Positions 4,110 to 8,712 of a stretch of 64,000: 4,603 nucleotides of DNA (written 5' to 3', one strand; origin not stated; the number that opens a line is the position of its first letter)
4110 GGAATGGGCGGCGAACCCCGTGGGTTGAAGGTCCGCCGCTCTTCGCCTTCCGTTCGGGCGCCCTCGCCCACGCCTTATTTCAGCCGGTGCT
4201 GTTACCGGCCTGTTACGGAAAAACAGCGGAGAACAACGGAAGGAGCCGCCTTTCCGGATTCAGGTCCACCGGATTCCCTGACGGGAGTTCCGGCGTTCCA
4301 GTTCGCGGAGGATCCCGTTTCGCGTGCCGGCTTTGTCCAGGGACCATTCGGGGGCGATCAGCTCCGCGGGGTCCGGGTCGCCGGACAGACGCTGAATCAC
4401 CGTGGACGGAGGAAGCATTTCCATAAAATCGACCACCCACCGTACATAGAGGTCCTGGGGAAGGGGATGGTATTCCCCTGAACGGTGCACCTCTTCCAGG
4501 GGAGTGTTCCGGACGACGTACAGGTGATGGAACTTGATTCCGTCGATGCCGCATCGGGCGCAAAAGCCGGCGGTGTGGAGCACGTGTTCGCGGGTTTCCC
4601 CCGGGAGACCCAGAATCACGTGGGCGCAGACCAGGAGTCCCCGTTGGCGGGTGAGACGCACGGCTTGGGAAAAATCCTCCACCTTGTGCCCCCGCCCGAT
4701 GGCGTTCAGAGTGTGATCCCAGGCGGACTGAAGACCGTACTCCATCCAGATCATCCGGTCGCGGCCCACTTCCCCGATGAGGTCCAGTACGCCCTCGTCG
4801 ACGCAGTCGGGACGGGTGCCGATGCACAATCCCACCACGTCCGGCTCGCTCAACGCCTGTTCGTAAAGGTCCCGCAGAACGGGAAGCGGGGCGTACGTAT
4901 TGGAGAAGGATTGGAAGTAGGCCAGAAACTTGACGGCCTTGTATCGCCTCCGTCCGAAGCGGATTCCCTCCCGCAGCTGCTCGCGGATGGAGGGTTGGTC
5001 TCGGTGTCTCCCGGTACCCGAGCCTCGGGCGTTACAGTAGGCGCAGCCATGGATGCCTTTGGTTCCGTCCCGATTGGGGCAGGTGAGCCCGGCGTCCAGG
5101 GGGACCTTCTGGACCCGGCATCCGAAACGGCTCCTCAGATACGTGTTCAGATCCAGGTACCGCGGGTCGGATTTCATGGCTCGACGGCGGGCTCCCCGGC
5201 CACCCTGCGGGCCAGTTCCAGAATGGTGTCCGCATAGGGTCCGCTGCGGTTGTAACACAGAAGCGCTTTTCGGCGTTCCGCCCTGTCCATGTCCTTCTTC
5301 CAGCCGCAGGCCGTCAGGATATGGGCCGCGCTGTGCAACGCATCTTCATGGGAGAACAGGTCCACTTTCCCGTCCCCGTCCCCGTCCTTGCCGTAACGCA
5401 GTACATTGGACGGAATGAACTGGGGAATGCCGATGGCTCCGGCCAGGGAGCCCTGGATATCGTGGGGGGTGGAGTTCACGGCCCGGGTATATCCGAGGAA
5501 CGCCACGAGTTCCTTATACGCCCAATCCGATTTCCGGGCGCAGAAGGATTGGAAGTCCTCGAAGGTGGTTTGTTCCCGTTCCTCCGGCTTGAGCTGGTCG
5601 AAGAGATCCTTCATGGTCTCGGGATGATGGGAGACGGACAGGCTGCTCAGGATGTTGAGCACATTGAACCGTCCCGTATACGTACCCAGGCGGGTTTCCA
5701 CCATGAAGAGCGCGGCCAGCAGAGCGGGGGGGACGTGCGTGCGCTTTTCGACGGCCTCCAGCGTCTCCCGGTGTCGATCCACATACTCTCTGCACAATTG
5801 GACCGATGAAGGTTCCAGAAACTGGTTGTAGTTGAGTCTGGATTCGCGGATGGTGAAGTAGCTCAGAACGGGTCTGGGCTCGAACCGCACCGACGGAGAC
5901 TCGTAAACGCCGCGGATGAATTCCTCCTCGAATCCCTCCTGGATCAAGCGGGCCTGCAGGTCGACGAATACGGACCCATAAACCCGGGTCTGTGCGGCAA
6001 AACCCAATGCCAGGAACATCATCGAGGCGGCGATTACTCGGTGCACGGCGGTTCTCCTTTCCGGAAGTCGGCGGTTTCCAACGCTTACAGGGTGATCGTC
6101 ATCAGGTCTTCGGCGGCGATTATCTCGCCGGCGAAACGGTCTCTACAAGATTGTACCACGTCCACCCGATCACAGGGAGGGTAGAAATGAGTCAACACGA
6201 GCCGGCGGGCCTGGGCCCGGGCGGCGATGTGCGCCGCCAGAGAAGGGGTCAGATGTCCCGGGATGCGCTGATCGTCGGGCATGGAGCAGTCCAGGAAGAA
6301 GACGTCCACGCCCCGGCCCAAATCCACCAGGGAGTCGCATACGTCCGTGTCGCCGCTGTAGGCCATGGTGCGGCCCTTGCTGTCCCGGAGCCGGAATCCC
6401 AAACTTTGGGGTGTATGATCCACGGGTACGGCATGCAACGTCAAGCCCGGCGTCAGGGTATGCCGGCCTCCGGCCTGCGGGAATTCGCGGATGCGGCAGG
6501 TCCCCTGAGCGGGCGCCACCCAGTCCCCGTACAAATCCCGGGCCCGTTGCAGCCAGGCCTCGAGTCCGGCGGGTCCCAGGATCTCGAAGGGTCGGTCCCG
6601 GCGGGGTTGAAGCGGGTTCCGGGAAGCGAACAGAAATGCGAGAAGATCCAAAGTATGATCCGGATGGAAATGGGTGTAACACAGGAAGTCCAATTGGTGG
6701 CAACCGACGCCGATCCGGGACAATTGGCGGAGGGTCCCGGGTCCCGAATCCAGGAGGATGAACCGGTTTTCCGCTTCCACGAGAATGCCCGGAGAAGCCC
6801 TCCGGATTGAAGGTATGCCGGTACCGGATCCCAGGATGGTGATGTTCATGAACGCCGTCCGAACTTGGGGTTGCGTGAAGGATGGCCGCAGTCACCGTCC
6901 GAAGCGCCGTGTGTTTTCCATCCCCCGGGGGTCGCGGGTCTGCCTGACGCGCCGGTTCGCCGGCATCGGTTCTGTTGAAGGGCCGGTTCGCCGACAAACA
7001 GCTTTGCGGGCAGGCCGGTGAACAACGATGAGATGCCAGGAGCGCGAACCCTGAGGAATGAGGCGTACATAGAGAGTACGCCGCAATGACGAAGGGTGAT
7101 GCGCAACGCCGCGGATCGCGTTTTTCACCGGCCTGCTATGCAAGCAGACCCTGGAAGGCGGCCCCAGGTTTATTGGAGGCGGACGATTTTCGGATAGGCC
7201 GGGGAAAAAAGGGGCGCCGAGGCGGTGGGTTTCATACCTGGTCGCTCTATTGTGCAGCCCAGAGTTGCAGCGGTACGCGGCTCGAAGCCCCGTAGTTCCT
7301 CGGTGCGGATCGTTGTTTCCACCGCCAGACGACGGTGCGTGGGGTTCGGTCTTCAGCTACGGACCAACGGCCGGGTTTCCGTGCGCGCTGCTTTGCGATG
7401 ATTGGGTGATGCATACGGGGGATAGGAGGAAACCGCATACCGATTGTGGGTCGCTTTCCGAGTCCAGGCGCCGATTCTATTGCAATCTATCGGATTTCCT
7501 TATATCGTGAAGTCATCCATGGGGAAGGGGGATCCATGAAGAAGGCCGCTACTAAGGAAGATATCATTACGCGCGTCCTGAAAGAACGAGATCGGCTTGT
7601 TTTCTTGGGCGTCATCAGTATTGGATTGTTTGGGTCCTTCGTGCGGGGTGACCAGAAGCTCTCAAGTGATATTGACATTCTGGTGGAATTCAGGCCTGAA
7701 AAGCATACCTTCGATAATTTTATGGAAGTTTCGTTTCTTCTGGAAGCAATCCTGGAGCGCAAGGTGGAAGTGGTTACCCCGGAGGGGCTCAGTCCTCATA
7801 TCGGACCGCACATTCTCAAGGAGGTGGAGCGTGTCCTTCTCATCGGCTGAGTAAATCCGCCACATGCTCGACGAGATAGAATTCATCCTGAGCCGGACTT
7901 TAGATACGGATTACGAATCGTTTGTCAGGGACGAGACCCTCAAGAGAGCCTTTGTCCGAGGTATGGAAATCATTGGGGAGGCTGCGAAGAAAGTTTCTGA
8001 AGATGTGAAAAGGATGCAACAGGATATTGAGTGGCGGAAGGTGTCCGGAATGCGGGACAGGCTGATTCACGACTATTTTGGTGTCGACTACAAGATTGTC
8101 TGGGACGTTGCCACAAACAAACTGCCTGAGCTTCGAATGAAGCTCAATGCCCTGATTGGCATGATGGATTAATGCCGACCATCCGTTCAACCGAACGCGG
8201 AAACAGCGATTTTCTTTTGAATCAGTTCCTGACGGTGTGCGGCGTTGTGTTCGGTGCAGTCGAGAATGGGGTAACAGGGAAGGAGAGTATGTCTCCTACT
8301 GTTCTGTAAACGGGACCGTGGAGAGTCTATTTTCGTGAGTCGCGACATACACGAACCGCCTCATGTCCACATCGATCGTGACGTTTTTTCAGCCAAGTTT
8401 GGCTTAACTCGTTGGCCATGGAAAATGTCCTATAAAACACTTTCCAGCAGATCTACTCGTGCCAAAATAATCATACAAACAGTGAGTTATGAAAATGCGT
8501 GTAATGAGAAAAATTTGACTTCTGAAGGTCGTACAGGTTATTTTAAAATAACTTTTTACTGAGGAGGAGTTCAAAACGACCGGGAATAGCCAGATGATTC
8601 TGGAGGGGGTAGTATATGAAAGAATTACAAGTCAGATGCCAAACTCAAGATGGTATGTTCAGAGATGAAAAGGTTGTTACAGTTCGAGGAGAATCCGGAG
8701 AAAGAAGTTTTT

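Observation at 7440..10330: Low-GC horizontally acquired island: MntA/HepT toxin-antitoxin, DUF4160 remnant, orphan 85-aa gene, frameshifted dCTP deaminase and an Rx4-6H HEPN-like protein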

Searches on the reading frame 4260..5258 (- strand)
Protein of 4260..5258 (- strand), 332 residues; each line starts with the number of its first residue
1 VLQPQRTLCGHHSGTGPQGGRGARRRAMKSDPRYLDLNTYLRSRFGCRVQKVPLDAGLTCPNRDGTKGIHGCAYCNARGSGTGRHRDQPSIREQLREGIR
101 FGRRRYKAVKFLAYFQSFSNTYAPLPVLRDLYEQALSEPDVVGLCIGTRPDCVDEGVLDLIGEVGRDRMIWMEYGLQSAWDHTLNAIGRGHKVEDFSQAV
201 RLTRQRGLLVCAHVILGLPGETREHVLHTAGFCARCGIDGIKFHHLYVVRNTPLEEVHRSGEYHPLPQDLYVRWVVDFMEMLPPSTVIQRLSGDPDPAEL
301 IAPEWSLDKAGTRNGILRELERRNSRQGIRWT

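Call 90: search_protein_families(library=pfam, proteins=[window:4260-5258:-], max_evalue=0.00001)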
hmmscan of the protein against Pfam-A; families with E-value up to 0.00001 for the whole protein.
window:4260-5258:- (332 aa): 2 families
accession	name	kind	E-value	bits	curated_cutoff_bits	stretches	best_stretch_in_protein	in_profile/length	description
PF16199.10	Radical_SAM_C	-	3.1e-26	91.7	31.9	1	238-322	1-85/85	Radical_SAM C-terminal domain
PF04055.27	Radical_SAM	-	1e-16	62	29.5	1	70-232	9-165/166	Radical SAM superfamily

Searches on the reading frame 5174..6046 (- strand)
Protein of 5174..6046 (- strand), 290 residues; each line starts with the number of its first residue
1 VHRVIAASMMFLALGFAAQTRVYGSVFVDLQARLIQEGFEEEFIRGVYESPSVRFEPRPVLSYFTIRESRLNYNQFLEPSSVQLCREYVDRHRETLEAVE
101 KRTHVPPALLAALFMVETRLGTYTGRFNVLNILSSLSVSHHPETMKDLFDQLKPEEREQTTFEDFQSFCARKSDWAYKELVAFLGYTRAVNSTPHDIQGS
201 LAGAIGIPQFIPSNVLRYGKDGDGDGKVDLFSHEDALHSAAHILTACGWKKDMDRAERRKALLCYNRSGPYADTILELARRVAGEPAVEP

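Call 3: search_protein_families(library=pfam, proteins=[window:5174-6046:-], max_evalue=0.1)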
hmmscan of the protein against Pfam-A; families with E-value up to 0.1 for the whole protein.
window:5174-6046:- (290 aa): 2 families
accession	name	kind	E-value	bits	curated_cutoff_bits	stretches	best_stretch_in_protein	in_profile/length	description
PF13406.11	SLT_2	-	3.7e-47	161.4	24.3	1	30-254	9-206/292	Transglycosylase SLT domain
PF01464.25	SLT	-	0.007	16.4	21.3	0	201-266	34-95/117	Transglycosylase SLT domain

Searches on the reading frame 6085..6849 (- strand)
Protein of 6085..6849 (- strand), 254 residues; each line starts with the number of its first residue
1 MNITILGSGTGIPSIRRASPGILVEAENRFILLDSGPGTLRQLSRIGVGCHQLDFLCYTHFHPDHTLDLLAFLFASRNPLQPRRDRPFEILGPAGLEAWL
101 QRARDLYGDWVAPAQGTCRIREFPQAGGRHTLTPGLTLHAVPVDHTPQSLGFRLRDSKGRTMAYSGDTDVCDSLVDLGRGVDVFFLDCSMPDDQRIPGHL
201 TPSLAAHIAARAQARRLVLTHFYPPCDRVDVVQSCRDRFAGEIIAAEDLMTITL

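Call 3: search_protein_families(library=pfam, proteins=[window:6085-6849:-], max_evalue=0.1)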
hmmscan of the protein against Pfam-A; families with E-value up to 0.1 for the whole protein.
window:6085-6849:- (254 aa): 3 families
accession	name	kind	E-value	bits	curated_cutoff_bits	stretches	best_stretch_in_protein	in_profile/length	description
PF12706.13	Lactamase_B_2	-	4.7e-24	85.6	27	1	30-222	2-200/200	Beta-lactamase superfamily domain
PF00753.33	Lactamase_B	-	2.5e-10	41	22.7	1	22-169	9-151/196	Metallo-beta-lactamase superfamily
PF23023.1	Anti-Pycsar_Apyc1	-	0.089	12.7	50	0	20-74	21-75/250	Anti-Pycsar protein Apyc1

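Call 12: search_protein_families(library=ncbifam, proteins=[window:6085-6849:-], max_evalue=0.01)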
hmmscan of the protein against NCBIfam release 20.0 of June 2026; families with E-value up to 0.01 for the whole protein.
window:6085-6849:- (254 aa): 12 families
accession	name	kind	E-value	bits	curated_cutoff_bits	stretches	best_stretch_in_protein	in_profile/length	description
NF041851.1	cyc_nuc_deg_phdiest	equivalog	3.4e-38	131.5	400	1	1-249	1-248/253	cyclic nucleotide-degrading phosphodiesterase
NF000801.0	PRK00055.1-3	equivalog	8.9e-38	130.1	252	2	1-155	2-153/307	ribonuclease Z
TIGR02651.1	RNase_Z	equivalog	1.6e-37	129.2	292.95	2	2-156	1-149/302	ribonuclease Z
NF000805.0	PRK00055.2-3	equivalog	2e-30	106.1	416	2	3-162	6-158/307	ribonuclease Z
NF000800.0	PRK00055.1-1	equivalog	1.1e-20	73.8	398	2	1-155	1-151/305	ribonuclease Z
NF000806.0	PRK00055.2-4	equivalog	6.1e-20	71.6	363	1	2-227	3-246/280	ribonuclease Z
NF041257.1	GntH_guanitoxin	equivalog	2.1e-18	66.3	333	2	1-96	13-109/374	guanitoxin biosynthesis MBL fold metallo-hydrolase GntH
TIGR02649.1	true_RNase_BN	exception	4e-14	52.3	563.7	2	158-237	202-288/304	ribonuclease BN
NF000804.0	PRK00055.2-1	equivalog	4.4e-12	45.7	402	2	158-251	199-296/306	ribonuclease Z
TIGR03307.1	PhnP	equivalog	1.1e-10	41.4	272.25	2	135-228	131-227/249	phosphonate metabolism protein PhnP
NF002558.0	PRK02126.1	subfamily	1.1e-07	31.2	315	0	171-227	258-318/345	ribonuclease Z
NF038231.1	MBL_Geo_Pelo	equivalog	2e-06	27.6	360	1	16-75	31-91/250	GPMC system MBL fold metallohydrolase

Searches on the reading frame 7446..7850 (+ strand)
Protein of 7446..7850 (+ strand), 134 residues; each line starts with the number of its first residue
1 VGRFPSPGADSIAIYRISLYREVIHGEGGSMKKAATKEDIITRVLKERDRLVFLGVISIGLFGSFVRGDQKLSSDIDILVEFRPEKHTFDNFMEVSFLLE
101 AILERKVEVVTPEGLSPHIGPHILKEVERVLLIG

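Call 3: search_protein_families(library=pfam, proteins=[window:7446-7850:+], max_evalue=0.1)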
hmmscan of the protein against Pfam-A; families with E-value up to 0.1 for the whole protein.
window:7446-7850:+ (134 aa): 3 families
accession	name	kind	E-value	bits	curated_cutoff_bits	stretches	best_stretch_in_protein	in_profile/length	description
PF01909.29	NTP_transf_2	-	1.4e-12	48.3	21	1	49-119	9-82/93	Nucleotidyltransferase domain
PF18765.7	Polbeta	-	7.5e-11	42.5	26.9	1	56-127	13-84/93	Polymerase beta, Nucleotidyltransferase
PF22600.2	MTPAP-like_central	-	0.0059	17.1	27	1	57-88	40-70/139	Poly(A) RNA polymerase, mitochondrial-like, central palm domain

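Call 4: search_protein_families(library=padloc, proteins=[window:7446-7850:+], max_evalue=0.1)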
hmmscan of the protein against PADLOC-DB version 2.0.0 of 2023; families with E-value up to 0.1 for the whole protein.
window:7446-7850:+ (134 aa): 8 families
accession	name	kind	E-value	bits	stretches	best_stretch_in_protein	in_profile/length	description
PDLC04906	PDC-S09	-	3.8e-30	102.1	1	36-128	3-96/98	-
PDLC04904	PDC-S09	-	1.6e-21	74.5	1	54-128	23-96/104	-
PDLC04902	PDC-S09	-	1.2e-19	68.4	1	54-128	19-93/97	-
PDLC04905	PDC-S09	-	7.2e-16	56.4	1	54-130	19-98/101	-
PDLC04903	PDC-S09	-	3.1e-08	31.9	1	31-110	1-80/108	-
PDLC04368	PDC-M05A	-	0.00073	17.4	1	61-109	112-158/201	-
PDLC04907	PDC-S09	-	0.0014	16.8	1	57-89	28-60/114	-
PDLC04369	PDC-M05A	-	0.018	12.7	1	61-80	108-127/201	-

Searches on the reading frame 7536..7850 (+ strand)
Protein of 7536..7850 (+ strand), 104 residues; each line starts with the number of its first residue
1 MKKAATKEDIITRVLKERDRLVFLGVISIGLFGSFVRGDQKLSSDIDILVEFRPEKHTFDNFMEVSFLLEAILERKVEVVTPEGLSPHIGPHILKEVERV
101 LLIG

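Call 12: search_protein_families(library=ncbifam, proteins=[window:7536-7850:+], max_evalue=0.01)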
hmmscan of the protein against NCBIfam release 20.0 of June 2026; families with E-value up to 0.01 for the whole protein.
window:7536-7850:+ (104 aa): 5 families
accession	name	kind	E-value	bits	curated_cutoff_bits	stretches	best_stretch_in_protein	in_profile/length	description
NF047752.1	MntA_antitoxin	equivalog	5.5e-11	42.3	60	1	27-99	8-79/106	type VII toxin-antitoxin system MntA family adenylyltransferase antitoxin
NF051895.1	anti_phage_HalB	equivalog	0.0011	18.6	190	1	31-52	4-25/211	anti-phage Hailong system nucleotidyltransferase HalB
NF012212.1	ANT_9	subfamily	0.0017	17.6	340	1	11-50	6-45/249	aminoglycoside nucleotidyltransferase ANT(9)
NF010309.0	PRK13746.1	subfamily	0.0032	16.8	193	1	25-53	27-55/263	aminoglycoside adenylyltransferase family protein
NF053581.1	ANT_3pp_Ic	exception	0.0054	16.3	545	1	9-56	18-58/265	aminoglycoside nucleotidyltransferase ANT(3'')-Ic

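Call 13: search_protein_families(library=phrogs, proteins=[window:7536-7850:+], max_evalue=0.01)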
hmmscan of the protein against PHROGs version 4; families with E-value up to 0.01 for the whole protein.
window:7536-7850:+ (104 aa): 0 families

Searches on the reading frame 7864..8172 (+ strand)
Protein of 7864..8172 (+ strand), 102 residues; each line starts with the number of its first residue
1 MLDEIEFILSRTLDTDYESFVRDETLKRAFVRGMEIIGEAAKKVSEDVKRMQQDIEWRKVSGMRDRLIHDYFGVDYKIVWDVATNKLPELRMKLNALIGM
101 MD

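Call 3: search_protein_families(library=pfam, proteins=[window:7864-8172:+], max_evalue=0.1)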
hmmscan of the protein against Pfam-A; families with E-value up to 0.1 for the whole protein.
window:7864-8172:+ (102 aa): 1 family
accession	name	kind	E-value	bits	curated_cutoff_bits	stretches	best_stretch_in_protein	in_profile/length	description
PF01934.22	HepT-like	-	2.5e-26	92.2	23.5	1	1-95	1-118/120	Ribonuclease HepT-like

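Call 4: search_protein_families(library=padloc, proteins=[window:7864-8172:+], max_evalue=0.1)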
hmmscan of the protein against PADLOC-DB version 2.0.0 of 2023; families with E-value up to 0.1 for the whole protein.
window:7864-8172:+ (102 aa): 0 families

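Call 12: search_protein_families(library=ncbifam, proteins=[window:7864-8172:+], max_evalue=0.01)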
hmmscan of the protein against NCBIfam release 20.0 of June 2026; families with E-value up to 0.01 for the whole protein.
window:7864-8172:+ (102 aa): 1 family
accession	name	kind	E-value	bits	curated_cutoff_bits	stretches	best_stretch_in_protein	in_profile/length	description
NF047751.1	HepT_toxin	equivalog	3.6e-10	39.8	60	1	56-91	83-118/120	type VII toxin-antitoxin system HepT family RNase toxin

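Call 13: search_protein_families(library=phrogs, proteins=[window:7864-8172:+], max_evalue=0.01)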
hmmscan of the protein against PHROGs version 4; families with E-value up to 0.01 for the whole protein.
window:7864-8172:+ (102 aa): 0 families

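Call 65: find_encoding_contigs(protein=window:7864-8172:+, flank=5000, max_places=8)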
Protein window:7864-8172:+ (102 aa): 2 contigs read that carry it; 1 place shown.
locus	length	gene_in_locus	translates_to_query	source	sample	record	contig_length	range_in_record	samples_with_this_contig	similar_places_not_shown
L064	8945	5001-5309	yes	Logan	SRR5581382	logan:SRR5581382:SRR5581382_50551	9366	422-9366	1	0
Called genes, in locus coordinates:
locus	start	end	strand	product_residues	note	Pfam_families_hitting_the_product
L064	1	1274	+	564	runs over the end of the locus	?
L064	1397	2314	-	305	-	PF04055:Radical_SAM, PF16199:Radical_SAM_C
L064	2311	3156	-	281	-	PF13406:SLT_2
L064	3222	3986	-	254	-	PF23023:Anti-Pycsar_Apyc1, PF00753:Lactamase_B, PF12706:Lactamase_B_2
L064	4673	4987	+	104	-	PF18765:Polbeta, PF01909:NTP_transf_2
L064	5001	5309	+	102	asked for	PF01934:HepT-like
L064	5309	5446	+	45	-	-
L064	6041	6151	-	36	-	-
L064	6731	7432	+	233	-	PF18734:HEPN_AbiU2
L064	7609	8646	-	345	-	-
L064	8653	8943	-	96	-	?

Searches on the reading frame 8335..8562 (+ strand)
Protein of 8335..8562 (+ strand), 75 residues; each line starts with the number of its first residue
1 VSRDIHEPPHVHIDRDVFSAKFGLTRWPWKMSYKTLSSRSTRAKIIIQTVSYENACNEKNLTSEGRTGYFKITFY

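Call 3: search_protein_families(library=pfam, proteins=[window:8335-8562:+], max_evalue=0.1)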
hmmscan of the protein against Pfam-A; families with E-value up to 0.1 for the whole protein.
window:8335-8562:+ (75 aa): 1 family
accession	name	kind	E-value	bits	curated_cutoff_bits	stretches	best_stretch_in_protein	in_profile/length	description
PF13711.11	DUF4160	-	0.00026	21.6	23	1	4-41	11-46/65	Domain of unknown function (DUF4160)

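Call 4: search_protein_families(library=padloc, proteins=[window:8335-8562:+], max_evalue=0.1)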
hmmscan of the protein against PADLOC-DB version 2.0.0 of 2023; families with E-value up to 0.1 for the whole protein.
window:8335-8562:+ (75 aa): 0 families

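Call 12: search_protein_families(library=ncbifam, proteins=[window:8335-8562:+], max_evalue=0.01)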
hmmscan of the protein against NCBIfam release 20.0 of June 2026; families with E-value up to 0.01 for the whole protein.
window:8335-8562:+ (75 aa): 0 families

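Call 13: search_protein_families(library=phrogs, proteins=[window:8335-8562:+], max_evalue=0.01)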
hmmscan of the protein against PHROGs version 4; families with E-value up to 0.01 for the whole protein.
window:8335-8562:+ (75 aa): 0 families
